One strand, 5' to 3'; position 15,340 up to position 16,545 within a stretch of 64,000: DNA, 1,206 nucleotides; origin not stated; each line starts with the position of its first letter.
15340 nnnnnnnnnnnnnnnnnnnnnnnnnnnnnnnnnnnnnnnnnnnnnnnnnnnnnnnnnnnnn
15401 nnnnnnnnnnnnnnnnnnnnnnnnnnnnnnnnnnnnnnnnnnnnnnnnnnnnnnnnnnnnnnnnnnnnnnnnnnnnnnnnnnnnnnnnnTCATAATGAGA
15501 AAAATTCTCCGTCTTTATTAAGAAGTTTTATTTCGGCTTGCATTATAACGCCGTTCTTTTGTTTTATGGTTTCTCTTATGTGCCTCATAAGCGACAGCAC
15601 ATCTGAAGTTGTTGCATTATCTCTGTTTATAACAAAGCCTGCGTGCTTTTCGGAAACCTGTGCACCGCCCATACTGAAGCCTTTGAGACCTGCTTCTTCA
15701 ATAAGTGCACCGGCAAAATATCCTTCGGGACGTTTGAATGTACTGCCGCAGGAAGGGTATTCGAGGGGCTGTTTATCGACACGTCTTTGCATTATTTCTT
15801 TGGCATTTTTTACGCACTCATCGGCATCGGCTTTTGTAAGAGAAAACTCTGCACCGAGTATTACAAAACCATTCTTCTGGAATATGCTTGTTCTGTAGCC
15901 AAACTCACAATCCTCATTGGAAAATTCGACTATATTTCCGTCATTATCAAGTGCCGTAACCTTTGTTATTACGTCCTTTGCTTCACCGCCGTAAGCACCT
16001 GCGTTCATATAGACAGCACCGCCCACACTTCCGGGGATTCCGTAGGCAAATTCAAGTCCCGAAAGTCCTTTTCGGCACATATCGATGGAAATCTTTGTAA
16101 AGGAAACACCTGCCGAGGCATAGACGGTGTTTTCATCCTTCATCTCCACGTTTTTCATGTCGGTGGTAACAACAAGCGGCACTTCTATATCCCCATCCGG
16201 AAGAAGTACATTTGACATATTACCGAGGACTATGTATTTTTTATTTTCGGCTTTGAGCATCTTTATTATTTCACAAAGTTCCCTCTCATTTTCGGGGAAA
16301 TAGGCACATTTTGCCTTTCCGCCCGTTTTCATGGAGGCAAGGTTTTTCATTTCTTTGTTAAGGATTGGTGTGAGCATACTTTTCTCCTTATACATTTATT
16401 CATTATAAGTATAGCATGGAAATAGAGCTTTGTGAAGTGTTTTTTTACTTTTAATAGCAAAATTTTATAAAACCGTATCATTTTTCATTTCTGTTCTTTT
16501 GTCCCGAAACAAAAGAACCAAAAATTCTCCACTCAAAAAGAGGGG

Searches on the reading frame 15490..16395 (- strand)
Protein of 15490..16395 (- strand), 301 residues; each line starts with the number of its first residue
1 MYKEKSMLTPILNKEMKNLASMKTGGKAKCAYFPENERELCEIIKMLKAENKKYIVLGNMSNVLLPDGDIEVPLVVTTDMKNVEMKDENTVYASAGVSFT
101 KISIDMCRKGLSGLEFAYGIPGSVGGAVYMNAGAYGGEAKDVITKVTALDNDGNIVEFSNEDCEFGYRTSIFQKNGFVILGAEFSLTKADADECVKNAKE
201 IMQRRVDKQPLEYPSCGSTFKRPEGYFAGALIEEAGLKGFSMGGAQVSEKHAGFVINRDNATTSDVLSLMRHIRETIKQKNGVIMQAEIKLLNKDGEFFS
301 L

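Call 22: search_protein_families(library=pfam, proteins=[window:15490-16395:-])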
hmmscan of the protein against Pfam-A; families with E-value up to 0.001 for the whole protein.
window:15490-16395:- (301 aa): 2 families
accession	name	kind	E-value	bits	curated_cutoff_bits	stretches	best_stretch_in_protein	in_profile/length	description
PF02873.21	MurB_C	-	1.9e-35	121.5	27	1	196-291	4-98/99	UDP-N-acetylenolpyruvoylglucosamine reductase, C-terminal domain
PF01565.28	FAD_binding_4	-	6.3e-20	71.7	26.4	1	29-158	2-138/139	FAD binding domain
